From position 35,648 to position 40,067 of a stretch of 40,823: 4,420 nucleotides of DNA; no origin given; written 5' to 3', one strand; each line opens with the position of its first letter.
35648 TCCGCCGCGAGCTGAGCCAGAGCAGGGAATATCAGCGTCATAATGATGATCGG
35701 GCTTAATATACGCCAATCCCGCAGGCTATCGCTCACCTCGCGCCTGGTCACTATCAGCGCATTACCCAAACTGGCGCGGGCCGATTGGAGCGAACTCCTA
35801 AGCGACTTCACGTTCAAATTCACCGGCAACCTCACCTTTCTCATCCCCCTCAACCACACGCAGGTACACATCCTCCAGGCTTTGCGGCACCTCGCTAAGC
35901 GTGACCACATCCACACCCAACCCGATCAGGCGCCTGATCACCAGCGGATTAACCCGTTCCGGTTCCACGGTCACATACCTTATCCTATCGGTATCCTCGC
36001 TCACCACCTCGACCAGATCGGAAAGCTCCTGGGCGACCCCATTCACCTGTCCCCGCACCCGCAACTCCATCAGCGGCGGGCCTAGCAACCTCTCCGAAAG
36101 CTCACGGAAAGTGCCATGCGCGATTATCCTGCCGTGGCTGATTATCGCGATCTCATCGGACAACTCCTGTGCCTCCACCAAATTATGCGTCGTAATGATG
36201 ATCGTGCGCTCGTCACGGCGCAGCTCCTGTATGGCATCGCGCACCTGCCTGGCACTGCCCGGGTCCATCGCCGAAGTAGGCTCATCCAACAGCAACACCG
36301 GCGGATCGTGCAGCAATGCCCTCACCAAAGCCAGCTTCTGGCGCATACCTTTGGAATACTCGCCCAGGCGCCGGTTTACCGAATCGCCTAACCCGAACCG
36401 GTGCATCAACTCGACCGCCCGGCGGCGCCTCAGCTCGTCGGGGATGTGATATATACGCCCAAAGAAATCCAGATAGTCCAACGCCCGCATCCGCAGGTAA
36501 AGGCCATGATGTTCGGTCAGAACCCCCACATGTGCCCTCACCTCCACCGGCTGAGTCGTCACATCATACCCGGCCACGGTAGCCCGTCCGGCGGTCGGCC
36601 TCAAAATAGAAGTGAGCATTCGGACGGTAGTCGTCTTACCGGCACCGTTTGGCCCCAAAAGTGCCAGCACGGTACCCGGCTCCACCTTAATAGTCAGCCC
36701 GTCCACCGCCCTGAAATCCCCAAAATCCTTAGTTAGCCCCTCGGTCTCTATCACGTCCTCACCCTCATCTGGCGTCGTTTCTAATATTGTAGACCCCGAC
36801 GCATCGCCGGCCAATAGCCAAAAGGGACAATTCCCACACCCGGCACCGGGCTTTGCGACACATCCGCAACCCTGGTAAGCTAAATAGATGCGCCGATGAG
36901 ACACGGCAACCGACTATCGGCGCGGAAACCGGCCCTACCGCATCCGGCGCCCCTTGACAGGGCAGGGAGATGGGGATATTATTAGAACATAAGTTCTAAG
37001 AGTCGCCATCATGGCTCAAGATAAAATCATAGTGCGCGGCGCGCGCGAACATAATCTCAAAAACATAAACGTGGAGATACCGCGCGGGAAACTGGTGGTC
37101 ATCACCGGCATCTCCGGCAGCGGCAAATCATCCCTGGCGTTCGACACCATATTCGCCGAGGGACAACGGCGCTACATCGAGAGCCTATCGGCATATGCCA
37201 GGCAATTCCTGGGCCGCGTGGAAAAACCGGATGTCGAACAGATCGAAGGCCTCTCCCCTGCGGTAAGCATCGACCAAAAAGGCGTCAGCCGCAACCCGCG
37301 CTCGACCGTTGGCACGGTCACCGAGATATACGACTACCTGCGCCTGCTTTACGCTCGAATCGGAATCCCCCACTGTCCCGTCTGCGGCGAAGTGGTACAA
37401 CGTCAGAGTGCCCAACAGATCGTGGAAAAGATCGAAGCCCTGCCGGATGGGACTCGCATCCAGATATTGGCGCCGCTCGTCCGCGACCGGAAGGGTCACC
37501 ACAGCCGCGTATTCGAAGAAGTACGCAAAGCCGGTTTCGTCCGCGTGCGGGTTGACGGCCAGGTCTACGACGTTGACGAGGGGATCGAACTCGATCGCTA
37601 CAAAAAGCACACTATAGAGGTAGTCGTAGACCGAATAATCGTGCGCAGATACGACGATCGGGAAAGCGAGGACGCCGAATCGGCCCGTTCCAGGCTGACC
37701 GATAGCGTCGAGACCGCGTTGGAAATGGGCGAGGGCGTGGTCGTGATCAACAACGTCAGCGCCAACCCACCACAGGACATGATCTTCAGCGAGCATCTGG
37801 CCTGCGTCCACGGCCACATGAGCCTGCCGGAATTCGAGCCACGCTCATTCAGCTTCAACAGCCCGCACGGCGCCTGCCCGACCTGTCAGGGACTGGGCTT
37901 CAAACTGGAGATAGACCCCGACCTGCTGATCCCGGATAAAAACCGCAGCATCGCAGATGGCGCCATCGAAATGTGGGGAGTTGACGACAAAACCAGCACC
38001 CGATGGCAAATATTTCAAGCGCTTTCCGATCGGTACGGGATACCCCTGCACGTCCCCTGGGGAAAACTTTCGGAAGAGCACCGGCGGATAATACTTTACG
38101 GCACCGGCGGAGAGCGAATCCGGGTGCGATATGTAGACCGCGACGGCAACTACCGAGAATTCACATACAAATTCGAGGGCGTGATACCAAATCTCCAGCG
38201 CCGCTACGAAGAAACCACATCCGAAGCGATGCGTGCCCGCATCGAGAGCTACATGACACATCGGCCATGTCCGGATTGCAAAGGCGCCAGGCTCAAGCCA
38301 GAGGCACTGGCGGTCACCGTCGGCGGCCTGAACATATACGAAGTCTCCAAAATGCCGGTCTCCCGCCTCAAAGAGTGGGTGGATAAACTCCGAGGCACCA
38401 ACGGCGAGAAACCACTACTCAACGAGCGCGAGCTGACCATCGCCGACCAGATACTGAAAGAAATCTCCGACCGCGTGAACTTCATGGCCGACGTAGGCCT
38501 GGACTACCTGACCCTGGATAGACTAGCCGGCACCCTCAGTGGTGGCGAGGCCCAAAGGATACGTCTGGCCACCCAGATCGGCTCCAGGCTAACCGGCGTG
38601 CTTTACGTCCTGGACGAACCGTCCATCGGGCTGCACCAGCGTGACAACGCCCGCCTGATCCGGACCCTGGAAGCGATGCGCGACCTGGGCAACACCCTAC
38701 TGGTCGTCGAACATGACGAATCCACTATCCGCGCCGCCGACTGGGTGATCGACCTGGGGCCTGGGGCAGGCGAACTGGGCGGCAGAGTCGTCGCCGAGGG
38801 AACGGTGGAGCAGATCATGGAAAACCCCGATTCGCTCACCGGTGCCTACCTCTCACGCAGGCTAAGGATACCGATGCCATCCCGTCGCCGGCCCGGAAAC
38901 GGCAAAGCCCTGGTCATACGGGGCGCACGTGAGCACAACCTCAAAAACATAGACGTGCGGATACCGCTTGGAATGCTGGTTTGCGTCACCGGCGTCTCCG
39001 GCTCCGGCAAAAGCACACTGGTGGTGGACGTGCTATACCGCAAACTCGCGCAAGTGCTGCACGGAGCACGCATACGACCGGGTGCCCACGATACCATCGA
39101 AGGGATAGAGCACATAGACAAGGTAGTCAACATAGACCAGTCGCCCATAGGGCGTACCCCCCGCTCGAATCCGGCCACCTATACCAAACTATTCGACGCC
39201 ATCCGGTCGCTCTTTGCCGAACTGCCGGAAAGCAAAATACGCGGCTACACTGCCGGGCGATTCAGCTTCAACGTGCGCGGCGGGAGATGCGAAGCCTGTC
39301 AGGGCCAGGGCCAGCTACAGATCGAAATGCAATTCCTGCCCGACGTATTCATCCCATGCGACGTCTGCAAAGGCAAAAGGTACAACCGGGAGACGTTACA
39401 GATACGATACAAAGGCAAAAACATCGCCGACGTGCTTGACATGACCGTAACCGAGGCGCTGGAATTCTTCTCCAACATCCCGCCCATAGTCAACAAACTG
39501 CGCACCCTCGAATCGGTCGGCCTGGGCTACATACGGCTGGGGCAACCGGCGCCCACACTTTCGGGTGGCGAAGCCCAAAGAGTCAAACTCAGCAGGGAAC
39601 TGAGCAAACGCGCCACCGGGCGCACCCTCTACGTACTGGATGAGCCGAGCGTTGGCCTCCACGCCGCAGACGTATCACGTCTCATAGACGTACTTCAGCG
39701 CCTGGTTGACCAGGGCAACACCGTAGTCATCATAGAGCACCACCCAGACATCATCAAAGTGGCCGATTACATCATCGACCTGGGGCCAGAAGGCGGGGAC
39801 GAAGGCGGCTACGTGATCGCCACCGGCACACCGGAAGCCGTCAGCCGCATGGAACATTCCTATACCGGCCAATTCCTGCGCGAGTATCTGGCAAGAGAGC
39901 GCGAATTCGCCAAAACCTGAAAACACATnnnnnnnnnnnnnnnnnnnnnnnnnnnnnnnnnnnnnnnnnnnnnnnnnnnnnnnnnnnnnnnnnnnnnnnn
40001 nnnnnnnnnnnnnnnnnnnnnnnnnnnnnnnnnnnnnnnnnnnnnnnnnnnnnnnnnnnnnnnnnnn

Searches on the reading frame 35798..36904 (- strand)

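Call 57: search_protein_families(library=pfam, proteins=[window:35798-36904:-], max_evalue=0.00001)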
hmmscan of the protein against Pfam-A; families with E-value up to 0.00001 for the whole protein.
window:35798-36904:- (368 aa): 2 families
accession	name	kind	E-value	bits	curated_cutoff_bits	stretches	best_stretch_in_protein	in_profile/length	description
PF00005.33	ABC_tran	-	1.7e-29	103.6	25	1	68-211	2-137/137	ABC transporter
PF13304.12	AAA_21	-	8.9e-17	62.5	27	1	153-243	178-301/304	AAA domain, putative AbiEii toxin, Type IV TA system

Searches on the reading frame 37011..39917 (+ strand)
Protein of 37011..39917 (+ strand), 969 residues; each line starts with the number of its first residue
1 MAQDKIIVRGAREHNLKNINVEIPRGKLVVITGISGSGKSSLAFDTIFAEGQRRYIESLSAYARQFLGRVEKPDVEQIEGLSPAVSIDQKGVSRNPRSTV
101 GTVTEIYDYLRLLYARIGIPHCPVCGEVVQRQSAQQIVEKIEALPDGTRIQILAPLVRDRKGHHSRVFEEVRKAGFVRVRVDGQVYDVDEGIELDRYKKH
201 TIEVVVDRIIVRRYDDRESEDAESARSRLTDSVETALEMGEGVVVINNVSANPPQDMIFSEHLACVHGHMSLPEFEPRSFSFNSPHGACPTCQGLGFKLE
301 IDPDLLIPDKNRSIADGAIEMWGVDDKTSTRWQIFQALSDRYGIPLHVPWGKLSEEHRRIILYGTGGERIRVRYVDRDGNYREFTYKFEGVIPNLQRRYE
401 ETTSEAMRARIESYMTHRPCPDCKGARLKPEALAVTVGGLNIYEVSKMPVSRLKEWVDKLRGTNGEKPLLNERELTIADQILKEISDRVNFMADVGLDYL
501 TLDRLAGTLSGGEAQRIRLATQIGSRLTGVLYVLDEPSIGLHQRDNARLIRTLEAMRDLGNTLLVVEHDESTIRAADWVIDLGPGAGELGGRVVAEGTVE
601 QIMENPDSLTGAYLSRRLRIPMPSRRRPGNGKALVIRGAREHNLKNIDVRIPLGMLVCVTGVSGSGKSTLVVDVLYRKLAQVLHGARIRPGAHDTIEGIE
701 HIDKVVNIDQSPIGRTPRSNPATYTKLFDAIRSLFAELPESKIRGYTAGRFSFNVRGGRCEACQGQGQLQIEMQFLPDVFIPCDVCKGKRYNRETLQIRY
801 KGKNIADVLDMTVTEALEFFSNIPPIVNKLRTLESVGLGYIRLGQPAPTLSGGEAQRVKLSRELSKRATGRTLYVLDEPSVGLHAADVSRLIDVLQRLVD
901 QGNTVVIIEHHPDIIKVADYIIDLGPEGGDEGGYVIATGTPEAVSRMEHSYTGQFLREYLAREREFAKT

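Call 57: search_protein_families(library=pfam, proteins=[window:37011-39917:+], max_evalue=0.00001)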
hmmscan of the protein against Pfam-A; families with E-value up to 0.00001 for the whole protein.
window:37011-39917:+ (969 aa): 8 families
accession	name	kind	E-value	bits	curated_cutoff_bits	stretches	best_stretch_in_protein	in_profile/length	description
PF17755.6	UvrA_DNA-bind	-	4.5e-39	133.6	23.2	1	302-412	1-109/110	UvrA DNA-binding domain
PF17760.6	UvrA_inter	-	4.9e-38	129.8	23.3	1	132-248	1-107/109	UvrA interaction domain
PF00005.33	ABC_tran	-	2.8e-19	70.5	25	0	16-43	1-28/137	ABC transporter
PF13191.12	AAA_16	-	2.5e-09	38.3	32.6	0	21-81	19-85/167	AAA ATPase domain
PF02463.25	SMC_N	-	4.2e-09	36.6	40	0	808-923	135-210/220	RecF/RecN/SMC N terminal domain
PF13555.12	AAA_29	-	4.5e-07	30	27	0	656-671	24-39/61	P-loop containing region of AAA domain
PF13481.12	AAA_25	-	2.3e-06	27.8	27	0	647-676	26-55/195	AAA domain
PF20703.3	nSTAND1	-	4.1e-06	27.1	27.1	0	12-43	19-50/379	Novel STAND NTPase 1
